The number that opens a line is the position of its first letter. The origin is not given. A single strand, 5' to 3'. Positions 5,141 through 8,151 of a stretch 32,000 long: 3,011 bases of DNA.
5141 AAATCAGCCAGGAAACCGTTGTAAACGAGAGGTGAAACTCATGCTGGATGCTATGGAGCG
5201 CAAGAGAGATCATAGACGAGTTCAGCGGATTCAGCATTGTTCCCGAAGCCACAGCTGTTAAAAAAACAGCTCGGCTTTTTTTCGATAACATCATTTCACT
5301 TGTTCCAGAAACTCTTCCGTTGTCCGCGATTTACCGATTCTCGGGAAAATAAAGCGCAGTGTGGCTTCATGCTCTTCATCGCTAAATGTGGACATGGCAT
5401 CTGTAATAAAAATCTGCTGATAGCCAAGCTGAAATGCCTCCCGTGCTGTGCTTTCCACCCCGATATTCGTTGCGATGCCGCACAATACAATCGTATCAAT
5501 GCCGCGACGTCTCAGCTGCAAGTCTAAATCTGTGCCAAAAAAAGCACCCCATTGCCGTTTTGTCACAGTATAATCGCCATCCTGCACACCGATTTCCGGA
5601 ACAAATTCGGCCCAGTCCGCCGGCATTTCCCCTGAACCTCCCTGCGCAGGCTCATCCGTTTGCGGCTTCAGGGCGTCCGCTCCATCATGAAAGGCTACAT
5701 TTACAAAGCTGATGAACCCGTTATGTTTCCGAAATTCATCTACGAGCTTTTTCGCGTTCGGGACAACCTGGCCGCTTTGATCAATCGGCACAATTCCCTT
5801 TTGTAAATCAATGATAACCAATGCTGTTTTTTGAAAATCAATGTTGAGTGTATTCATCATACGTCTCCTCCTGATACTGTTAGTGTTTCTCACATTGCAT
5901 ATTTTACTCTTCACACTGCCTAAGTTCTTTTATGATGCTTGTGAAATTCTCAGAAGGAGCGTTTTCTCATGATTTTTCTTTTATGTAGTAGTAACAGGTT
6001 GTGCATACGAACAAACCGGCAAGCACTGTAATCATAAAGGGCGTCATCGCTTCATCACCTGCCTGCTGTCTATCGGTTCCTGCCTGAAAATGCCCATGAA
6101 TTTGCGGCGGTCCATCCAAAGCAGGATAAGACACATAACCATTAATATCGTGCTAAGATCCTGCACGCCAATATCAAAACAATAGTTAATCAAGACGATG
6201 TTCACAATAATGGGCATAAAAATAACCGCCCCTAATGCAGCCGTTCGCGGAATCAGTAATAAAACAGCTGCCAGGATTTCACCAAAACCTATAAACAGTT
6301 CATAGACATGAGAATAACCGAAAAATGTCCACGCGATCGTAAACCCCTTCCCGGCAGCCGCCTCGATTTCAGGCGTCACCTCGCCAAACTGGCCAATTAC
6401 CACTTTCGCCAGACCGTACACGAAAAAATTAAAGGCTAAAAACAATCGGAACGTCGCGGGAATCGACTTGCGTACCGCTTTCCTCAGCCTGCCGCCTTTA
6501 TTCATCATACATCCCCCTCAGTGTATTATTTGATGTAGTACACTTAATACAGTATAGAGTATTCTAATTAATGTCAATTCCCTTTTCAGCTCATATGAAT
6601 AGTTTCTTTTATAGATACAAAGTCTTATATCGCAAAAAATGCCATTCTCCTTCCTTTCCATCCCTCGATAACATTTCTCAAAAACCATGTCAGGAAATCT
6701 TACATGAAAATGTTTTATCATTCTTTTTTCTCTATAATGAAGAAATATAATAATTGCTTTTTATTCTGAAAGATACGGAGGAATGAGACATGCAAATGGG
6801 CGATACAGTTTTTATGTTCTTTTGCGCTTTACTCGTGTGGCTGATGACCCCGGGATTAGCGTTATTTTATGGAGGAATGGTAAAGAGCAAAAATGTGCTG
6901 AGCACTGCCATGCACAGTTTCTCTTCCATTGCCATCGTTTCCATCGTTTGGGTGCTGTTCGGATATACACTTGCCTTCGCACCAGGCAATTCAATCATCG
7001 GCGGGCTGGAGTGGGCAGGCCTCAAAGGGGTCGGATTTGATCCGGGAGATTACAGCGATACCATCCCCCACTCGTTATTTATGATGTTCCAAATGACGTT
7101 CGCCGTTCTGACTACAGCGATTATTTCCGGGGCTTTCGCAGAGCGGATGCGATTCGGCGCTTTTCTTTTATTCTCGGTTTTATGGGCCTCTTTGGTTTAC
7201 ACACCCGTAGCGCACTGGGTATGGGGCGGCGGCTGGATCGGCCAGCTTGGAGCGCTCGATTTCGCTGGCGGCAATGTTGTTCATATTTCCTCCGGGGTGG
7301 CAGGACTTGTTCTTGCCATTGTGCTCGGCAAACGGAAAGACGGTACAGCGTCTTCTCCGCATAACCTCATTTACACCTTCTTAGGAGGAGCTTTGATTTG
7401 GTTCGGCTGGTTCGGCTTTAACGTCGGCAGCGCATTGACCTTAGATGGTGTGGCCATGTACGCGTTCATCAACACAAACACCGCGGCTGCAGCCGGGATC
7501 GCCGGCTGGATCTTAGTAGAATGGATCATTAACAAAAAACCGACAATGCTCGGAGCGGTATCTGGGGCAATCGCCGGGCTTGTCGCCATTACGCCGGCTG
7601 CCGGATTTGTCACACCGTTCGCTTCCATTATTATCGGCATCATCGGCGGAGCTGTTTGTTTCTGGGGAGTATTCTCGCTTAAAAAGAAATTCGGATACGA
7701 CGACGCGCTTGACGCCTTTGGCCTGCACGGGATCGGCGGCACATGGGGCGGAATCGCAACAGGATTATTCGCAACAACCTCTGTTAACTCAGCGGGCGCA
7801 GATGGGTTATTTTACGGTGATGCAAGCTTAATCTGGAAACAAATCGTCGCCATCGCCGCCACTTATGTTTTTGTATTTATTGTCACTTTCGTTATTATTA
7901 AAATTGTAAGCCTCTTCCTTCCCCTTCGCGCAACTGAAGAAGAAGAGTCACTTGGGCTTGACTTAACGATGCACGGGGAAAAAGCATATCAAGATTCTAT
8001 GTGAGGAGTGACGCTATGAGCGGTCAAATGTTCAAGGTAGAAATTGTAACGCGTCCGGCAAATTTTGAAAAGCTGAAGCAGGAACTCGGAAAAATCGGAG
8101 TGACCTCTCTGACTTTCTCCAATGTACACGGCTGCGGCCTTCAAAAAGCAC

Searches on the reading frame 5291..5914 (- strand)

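Call 54: search_protein_families(library=ncbifam, max_evalue=1e-10, proteins=[window:5291-5914:-])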
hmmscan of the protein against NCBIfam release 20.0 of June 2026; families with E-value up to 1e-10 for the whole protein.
window:5291-5914:- (207 aa): 3 families
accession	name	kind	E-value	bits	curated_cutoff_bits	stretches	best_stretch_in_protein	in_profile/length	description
NF008517.0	PRK11440.1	equivalog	7.4e-58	195.6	195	1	23-204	2-186/188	hydrolase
TIGR03614.1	RutB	equivalog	3.3e-18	66.1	377.95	1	100-204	111-217/226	pyrimidine utilization protein B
NF050097.1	BiurAmidohydBiuH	equivalog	4.6e-17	62.2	370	1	103-189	115-201/221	biuret amidohydrolase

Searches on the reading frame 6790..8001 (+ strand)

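Call 54: search_protein_families(library=ncbifam, max_evalue=1e-10, proteins=[window:6790-8001:+])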
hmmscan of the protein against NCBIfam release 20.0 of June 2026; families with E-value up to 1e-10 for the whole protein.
window:6790-8001:+ (404 aa): 3 families
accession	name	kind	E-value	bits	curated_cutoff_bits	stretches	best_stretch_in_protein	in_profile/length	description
TIGR00836.1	amt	subfamily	6.7e-146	486.3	343.3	1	5-400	1-406/406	ammonium transporter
NF007947.0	PRK10666.1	equivalog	8.8e-117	390.6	657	1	4-401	30-427/428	ammonium transporter AmtB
TIGR03644.1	marine_trans_1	hypoth_equivalog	5.3e-65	219.8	514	1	5-402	4-403/404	probable ammonium transporter, marine subtype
